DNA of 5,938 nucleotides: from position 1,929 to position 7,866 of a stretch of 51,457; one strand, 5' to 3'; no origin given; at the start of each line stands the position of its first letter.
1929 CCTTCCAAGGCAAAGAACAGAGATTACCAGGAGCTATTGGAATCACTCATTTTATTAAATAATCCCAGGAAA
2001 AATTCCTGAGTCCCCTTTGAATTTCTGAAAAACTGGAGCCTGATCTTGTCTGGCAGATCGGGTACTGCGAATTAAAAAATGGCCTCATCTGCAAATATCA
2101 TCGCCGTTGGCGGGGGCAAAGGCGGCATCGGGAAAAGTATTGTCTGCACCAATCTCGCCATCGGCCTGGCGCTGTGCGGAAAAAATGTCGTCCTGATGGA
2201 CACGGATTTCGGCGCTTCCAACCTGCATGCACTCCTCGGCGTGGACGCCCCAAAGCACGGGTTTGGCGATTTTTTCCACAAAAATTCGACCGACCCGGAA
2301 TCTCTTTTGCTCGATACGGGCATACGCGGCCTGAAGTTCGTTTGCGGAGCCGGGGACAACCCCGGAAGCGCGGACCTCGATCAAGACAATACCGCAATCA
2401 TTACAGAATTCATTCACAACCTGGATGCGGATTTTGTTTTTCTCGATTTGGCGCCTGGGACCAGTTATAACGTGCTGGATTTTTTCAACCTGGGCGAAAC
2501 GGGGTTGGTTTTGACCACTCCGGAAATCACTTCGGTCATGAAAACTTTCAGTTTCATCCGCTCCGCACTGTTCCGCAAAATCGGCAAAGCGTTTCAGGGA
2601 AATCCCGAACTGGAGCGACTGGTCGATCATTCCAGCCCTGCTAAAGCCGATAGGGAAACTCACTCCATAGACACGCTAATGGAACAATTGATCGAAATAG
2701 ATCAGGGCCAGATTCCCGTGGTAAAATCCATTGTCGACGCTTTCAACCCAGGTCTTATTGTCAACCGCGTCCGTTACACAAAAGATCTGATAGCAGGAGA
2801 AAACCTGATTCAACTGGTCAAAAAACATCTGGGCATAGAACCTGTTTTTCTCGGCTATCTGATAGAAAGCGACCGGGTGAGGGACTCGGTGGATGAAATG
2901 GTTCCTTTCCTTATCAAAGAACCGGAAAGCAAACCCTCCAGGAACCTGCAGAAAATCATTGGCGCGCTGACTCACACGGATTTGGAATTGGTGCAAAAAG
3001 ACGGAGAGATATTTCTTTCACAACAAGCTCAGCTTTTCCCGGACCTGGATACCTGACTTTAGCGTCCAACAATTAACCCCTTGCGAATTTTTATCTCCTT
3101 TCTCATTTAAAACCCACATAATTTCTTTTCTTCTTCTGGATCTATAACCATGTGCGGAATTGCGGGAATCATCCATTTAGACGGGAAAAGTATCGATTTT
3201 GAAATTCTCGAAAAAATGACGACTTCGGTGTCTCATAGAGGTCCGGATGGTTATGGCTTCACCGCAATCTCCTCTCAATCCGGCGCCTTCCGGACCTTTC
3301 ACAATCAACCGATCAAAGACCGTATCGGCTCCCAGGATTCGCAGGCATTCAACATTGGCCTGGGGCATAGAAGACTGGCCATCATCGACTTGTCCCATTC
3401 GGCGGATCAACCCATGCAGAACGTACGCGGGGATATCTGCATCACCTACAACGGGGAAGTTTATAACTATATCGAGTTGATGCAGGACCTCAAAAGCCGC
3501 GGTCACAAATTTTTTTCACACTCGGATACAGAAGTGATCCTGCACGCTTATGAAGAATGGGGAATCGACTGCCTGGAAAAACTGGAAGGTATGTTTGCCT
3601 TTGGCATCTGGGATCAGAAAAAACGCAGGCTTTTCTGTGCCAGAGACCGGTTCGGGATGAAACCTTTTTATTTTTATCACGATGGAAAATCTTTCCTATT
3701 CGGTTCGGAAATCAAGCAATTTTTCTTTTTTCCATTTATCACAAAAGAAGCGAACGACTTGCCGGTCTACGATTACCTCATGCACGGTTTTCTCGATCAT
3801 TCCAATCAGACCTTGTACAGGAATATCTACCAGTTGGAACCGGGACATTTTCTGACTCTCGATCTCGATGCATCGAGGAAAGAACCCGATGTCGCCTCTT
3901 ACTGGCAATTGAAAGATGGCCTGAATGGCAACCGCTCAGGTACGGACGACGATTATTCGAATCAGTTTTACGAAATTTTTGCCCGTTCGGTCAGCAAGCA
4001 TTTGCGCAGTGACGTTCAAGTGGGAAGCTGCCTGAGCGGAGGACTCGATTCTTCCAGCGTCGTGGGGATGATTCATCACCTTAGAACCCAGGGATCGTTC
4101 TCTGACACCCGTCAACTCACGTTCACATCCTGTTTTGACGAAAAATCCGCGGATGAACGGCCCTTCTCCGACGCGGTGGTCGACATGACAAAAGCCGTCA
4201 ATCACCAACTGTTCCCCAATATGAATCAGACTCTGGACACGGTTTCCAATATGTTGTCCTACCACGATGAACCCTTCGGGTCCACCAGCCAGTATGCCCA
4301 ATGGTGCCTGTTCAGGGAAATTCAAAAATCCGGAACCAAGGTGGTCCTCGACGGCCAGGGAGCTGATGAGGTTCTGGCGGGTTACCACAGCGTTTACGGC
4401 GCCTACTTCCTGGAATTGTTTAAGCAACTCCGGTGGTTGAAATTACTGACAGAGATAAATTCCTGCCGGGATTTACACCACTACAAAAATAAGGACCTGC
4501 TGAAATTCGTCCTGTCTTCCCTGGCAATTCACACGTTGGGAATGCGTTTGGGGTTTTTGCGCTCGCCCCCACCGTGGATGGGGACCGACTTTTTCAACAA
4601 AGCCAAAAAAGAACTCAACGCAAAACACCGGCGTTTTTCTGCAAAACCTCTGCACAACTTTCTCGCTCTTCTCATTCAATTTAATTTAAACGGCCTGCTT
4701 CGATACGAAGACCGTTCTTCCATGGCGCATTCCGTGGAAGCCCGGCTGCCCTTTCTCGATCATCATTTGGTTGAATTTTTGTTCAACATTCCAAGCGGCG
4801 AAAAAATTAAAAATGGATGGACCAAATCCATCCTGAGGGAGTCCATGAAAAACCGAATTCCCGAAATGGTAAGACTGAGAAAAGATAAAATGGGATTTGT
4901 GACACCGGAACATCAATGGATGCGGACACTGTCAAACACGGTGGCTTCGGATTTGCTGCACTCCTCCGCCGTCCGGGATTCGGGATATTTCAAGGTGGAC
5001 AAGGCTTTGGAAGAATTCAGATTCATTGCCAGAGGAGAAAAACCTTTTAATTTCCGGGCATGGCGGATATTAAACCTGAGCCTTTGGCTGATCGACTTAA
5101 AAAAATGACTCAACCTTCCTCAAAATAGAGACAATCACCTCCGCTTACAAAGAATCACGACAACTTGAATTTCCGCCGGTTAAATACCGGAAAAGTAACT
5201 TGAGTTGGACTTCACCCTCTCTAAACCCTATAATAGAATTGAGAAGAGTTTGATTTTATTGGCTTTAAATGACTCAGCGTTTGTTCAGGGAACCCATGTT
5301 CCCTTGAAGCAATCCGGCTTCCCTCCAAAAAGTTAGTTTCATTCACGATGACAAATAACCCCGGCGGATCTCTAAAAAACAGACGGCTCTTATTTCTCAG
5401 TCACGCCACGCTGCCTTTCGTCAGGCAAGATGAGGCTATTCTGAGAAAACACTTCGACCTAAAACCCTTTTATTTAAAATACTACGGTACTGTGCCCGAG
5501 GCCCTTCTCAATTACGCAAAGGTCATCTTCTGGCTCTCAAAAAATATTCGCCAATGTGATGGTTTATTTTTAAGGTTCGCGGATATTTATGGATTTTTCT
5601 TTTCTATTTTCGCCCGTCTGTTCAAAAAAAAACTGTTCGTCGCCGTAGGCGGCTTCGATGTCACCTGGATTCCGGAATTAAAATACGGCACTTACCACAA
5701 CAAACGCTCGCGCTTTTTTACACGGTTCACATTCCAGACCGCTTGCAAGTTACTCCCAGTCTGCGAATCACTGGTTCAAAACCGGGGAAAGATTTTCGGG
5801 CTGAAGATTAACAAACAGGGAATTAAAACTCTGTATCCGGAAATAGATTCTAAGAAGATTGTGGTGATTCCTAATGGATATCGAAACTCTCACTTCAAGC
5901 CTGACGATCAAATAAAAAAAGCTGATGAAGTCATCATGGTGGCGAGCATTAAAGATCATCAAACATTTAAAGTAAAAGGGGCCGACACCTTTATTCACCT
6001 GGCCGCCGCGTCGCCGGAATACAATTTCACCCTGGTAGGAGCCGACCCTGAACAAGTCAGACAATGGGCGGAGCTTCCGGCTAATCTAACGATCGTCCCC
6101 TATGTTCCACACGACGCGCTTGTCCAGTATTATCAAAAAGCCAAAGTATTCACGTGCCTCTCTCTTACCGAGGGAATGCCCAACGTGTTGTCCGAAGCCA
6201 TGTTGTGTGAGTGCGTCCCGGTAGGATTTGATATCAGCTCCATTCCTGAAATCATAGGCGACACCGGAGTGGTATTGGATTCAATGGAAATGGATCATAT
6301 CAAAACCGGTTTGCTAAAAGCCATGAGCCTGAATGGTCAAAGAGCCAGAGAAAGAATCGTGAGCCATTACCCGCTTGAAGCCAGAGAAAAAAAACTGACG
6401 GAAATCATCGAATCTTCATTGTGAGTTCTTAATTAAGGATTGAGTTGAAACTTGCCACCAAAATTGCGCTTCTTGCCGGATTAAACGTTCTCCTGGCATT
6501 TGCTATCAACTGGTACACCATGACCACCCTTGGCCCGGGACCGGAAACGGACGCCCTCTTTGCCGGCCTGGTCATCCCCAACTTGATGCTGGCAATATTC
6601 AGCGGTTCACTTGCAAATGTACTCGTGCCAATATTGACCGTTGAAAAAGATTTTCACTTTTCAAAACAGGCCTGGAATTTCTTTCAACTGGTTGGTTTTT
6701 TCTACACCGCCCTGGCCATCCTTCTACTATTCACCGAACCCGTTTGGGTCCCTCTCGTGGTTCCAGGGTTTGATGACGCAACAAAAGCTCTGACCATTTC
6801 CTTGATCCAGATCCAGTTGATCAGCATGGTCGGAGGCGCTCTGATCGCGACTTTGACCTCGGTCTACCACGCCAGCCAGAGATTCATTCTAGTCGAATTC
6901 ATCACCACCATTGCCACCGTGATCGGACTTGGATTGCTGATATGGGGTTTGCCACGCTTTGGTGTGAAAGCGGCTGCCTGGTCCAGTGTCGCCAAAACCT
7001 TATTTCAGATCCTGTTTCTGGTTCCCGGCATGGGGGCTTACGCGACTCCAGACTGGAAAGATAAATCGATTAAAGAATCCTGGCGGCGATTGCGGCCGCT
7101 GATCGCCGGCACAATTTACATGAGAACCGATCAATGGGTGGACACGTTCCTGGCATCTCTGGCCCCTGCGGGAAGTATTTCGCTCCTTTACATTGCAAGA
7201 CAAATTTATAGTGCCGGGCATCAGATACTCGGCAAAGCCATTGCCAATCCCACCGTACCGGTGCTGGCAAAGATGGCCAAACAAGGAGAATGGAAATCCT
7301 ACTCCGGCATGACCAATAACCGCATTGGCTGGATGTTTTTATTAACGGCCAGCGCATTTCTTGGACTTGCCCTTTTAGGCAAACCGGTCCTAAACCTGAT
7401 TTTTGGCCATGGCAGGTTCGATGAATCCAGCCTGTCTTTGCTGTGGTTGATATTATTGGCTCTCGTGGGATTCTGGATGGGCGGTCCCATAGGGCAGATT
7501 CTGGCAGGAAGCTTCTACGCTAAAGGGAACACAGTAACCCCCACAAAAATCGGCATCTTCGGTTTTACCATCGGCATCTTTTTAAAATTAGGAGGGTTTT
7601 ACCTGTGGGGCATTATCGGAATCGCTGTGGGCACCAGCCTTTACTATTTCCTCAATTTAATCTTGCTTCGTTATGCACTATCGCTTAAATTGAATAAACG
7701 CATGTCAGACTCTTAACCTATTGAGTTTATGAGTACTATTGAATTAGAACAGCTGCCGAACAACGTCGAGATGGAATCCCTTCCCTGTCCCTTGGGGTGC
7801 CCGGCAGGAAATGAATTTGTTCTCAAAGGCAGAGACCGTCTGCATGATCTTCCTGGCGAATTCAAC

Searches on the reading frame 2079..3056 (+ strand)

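Call 91: search_protein_families(library=pfam, proteins=[window:2079-3056:+], max_evalue=0.01)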
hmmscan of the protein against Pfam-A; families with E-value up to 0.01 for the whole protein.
window:2079-3056:+ (325 aa): 6 families
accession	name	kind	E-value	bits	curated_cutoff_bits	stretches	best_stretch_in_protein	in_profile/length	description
PF10609.15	ParA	-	8.1e-15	55.3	27.1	1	5-155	3-152/246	NUBPL iron-transfer P-loop NTPase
PF01656.29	CbiA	-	3.5e-12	46.8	25.4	1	8-274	1-122/125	CobQ/CobB/MinD/ParA nucleotide binding domain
PF13614.12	AAA_31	-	3.1e-06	27.7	27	1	6-46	2-42/177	AAA domain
PF00142.24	Fer4_NifH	-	8.8e-05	22.5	25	1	13-96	7-92/271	4Fe-4S iron sulfur cluster binding proteins, NifH/frxC family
PF02374.21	ArsA_ATPase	-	0.00019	21.2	24.3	1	12-49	7-43/305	Anion-transporting ATPase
PF09140.17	MipZ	-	0.0045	16.8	20.7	1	7-49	2-44/262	ATPase MipZ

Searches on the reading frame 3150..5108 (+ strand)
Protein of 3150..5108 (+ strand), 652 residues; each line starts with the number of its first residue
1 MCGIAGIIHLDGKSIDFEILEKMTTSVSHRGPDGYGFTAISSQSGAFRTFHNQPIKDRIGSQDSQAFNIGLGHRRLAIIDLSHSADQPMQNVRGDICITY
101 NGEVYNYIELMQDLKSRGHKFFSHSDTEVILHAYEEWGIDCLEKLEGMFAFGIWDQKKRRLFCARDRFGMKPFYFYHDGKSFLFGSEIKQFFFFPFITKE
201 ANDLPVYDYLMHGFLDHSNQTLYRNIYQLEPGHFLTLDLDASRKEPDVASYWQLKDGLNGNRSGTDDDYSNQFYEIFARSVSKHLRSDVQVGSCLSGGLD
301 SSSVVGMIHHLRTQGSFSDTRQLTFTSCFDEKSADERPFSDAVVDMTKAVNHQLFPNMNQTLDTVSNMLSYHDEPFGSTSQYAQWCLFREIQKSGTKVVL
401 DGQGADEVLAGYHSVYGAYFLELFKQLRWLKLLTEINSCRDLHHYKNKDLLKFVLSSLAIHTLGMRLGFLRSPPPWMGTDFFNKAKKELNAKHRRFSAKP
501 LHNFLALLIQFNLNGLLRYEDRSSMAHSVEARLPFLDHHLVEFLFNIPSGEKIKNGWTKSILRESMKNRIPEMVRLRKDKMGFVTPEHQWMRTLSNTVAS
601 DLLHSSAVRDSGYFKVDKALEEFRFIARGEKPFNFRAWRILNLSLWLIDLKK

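Call 91: search_protein_families(library=pfam, proteins=[window:3150-5108:+], max_evalue=0.01)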
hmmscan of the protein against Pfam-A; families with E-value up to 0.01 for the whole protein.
window:3150-5108:+ (652 aa): 4 families
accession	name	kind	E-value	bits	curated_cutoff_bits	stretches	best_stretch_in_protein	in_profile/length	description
PF00733.27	Asn_synthase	-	1.8e-73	248.7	21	1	274-647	3-353/354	Asparagine synthase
PF13537.11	GATase_7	-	3.6e-47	159.9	25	1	73-191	1-121/123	Glutamine amidotransferase domain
PF13522.11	GATase_6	-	1.9e-42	144.8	27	1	68-187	11-130/130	Glutamine amidotransferase domain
PF12481.13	DUF3700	-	0.00097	19.1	27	1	141-183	125-167/228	Aluminium induced protein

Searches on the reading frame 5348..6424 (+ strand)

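Call 91: search_protein_families(library=pfam, proteins=[window:5348-6424:+], max_evalue=0.01)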
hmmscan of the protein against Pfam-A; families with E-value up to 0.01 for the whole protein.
window:5348-6424:+ (358 aa): 2 families
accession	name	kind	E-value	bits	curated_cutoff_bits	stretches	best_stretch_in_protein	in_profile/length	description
PF00534.26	Glycos_transf_1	-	1.5e-17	64.1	26.4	1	205-334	23-164/172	Glycosyl transferases group 1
PF13692.12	Glyco_trans_1_4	-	6.4e-16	59.3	27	1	208-316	13-130/142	Glycosyl transferases group 1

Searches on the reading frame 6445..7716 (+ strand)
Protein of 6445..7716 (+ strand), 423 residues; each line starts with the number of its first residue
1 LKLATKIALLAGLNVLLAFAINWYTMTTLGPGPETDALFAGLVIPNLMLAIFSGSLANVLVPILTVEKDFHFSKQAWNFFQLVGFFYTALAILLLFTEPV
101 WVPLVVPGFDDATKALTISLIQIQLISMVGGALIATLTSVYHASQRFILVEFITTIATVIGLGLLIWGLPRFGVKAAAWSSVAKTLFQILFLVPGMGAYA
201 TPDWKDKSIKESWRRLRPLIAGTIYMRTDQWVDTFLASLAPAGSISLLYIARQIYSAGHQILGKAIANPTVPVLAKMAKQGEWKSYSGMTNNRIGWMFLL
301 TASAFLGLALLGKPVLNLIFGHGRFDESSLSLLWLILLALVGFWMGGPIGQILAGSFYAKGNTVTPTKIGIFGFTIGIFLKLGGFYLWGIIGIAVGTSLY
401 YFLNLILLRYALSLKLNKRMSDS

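Call 91: search_protein_families(library=pfam, proteins=[window:6445-7716:+], max_evalue=0.01)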
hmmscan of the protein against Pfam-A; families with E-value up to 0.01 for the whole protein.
window:6445-7716:+ (423 aa): 1 family
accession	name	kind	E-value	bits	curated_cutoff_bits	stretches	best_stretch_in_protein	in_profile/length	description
PF03023.19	MurJ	-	1.7e-42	146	27.4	1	27-413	3-400/451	Lipid II flippase MurJ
